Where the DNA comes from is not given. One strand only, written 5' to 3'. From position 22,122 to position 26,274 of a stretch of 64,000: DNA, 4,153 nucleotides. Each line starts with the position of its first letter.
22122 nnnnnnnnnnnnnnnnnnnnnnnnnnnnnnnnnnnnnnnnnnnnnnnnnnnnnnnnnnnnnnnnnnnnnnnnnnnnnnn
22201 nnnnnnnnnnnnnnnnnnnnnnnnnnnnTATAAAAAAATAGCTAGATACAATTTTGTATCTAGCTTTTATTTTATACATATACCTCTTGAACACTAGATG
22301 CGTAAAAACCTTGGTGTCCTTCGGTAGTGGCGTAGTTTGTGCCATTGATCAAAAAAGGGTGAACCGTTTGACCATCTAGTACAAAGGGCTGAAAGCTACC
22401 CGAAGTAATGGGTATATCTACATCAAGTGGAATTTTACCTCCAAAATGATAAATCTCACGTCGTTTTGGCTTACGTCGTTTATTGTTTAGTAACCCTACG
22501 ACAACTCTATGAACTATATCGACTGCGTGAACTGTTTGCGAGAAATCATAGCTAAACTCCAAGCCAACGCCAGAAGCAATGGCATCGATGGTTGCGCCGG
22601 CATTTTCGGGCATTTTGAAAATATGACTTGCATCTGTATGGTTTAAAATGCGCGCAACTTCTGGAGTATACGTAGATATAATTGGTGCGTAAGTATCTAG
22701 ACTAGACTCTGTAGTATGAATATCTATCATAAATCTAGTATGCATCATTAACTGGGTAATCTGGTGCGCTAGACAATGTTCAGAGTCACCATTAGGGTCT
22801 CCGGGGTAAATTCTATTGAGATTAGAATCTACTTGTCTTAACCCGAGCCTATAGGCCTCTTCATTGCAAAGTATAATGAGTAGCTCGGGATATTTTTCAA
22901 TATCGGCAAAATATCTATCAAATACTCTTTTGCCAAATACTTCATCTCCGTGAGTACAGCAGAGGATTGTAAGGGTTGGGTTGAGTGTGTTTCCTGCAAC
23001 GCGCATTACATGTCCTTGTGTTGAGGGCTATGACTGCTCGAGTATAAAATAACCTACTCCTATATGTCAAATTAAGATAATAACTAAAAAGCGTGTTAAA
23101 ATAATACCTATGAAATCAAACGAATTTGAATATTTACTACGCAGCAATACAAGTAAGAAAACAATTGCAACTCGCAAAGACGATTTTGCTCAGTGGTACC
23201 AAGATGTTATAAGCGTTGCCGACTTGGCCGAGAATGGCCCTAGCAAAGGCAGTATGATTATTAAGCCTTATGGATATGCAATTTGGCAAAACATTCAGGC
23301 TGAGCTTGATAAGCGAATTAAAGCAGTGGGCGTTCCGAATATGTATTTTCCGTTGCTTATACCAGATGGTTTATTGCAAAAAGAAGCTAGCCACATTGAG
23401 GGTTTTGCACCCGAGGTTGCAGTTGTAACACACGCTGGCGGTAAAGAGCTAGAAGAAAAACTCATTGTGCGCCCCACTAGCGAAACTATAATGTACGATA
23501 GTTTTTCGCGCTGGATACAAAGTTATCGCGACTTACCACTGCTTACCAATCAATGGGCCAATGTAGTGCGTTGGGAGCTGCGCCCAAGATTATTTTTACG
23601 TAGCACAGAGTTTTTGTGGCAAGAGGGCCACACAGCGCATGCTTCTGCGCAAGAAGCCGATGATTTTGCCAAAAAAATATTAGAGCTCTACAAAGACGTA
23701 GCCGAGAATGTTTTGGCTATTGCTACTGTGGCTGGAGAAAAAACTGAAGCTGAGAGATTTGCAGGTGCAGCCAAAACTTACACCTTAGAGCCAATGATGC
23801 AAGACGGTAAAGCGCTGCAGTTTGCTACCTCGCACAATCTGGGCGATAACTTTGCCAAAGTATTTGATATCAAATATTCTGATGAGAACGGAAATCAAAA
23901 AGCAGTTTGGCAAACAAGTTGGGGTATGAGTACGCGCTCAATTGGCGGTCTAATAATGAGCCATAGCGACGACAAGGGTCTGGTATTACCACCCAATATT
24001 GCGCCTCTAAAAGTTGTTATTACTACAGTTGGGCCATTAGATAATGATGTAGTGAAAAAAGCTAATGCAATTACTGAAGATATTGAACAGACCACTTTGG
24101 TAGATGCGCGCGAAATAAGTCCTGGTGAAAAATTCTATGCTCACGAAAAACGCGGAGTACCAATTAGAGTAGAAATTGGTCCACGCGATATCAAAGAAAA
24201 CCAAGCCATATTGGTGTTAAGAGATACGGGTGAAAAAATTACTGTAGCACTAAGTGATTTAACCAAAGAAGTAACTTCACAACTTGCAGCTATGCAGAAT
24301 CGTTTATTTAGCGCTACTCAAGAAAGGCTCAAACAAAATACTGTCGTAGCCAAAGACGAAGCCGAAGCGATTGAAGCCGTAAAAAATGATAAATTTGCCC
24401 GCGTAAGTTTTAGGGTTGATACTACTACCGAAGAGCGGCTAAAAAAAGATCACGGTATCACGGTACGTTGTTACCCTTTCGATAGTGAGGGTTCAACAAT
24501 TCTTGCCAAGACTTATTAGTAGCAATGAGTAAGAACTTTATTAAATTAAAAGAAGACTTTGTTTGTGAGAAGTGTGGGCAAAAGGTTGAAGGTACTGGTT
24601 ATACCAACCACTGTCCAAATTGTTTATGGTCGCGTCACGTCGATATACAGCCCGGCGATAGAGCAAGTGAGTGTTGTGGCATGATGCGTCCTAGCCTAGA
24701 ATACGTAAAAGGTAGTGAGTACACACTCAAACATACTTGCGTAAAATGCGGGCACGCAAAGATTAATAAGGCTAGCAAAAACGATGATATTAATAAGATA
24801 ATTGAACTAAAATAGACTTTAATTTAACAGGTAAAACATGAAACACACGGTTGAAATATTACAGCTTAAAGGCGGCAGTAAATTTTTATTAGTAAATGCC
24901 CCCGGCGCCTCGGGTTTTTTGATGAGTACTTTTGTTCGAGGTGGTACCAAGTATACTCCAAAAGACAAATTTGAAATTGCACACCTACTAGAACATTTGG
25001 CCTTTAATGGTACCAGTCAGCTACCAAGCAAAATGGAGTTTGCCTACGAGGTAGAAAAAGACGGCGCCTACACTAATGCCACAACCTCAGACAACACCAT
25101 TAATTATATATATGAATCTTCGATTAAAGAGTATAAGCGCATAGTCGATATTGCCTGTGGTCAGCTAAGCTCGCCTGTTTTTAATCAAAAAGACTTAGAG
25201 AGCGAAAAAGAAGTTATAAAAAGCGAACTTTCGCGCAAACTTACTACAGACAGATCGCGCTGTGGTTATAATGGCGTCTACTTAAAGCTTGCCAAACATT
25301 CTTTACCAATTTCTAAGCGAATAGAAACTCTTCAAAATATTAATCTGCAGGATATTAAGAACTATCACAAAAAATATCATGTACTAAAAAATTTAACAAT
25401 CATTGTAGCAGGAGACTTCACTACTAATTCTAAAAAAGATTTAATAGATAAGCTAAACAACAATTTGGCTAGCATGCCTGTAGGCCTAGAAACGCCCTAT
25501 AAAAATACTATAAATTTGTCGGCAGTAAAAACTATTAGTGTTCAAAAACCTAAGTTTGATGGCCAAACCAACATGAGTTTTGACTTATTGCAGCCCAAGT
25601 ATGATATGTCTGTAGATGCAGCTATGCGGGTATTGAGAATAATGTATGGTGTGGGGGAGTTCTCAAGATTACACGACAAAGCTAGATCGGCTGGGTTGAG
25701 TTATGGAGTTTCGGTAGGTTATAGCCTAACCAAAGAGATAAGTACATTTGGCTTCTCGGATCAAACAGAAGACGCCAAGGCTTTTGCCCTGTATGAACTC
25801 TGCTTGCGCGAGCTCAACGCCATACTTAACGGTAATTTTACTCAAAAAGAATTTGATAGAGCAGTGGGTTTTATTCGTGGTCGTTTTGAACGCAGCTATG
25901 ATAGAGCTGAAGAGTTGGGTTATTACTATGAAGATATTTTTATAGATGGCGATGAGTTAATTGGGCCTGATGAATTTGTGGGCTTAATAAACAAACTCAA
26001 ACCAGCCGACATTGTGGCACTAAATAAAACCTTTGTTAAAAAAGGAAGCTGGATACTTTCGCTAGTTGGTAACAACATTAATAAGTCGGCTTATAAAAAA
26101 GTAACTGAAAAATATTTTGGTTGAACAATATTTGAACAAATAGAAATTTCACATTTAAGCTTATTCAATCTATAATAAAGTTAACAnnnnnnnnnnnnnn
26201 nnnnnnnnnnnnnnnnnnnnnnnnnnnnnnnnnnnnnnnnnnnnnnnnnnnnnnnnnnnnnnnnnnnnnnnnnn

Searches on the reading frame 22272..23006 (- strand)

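Call 4: search_protein_families(library=pfam, proteins=[window:22272-23006:-], max_evalue=0.1)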
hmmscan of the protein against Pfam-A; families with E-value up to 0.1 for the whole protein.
window:22272-23006:- (244 aa): 1 family
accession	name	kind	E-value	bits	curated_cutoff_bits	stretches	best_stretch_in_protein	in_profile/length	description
PF24827.1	AstE_AspA_cat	-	1.5e-14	54.4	25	1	10-139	3-149/192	Succinylglutamate desuccinylase/Aspartoacylase catalytic domain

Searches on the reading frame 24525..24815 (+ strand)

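Call 4: search_protein_families(library=pfam, proteins=[window:24525-24815:+], max_evalue=0.1)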
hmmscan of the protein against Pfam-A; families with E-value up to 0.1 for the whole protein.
window:24525-24815:+ (96 aa): 9 families
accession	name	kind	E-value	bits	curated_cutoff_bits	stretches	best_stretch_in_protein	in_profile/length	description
PF12647.12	RNHCP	-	1.4e-25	89.5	24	1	10-91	2-88/90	RNHCP domain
PF08209.17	Sgf11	-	0.00012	22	26.4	1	10-34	3-27/33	Sgf11 (transcriptional regulation protein)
PF07754.17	HVO_2753_ZBP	-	0.006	16.8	33.2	0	65-84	12-31/46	Small zinc finger protein HVO_2753-like, Zn-binding pocket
PF10217.14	DUF2039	-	0.013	16.2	27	0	5-36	48-79/89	Uncharacterized conserved protein (DUF2039)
PF01155.25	HypA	-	0.034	14.6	28.9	1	8-44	67-102/112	Hydrogenase/urease nickel incorporation, metallochaperone, hypA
PF12773.13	DZR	-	0.037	14.6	27.3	0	10-34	11-31/45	Double zinc ribbon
PF04135.18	Nop10p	-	0.046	14.2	27.2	1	63-78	11-26/52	Nucleolar RNA-binding protein, Nop10p family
PF01780.25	Ribosomal_L37ae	-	0.051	14.1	21.9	0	13-31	53-71/85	Ribosomal L37ae protein family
PF03107.22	C1_2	-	0.055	14.2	26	0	9-38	15-44/48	C1 domain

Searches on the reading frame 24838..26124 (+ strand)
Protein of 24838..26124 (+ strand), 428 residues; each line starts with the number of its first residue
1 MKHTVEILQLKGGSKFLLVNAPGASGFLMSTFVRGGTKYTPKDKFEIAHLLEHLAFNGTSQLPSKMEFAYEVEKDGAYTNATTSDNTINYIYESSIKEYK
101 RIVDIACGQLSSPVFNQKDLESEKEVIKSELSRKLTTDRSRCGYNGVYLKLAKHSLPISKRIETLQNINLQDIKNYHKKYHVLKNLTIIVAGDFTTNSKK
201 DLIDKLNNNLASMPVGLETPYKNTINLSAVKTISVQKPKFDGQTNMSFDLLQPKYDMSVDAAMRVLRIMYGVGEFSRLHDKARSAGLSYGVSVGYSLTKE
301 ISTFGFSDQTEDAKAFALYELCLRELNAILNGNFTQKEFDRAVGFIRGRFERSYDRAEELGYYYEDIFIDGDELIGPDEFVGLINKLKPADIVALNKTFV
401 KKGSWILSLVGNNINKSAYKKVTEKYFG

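Call 4: search_protein_families(library=pfam, proteins=[window:24838-26124:+], max_evalue=0.1)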
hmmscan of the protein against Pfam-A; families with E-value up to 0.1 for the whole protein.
window:24838-26124:+ (428 aa): 2 families
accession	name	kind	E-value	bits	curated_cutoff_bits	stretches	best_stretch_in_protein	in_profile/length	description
PF05193.26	Peptidase_M16_C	-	2.4e-18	67.1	23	1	167-343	1-178/181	Peptidase M16 inactive domain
PF00675.25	Peptidase_M16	-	1.4e-15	57.9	22.3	1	28-132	14-117/149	Insulinase (Peptidase family M16)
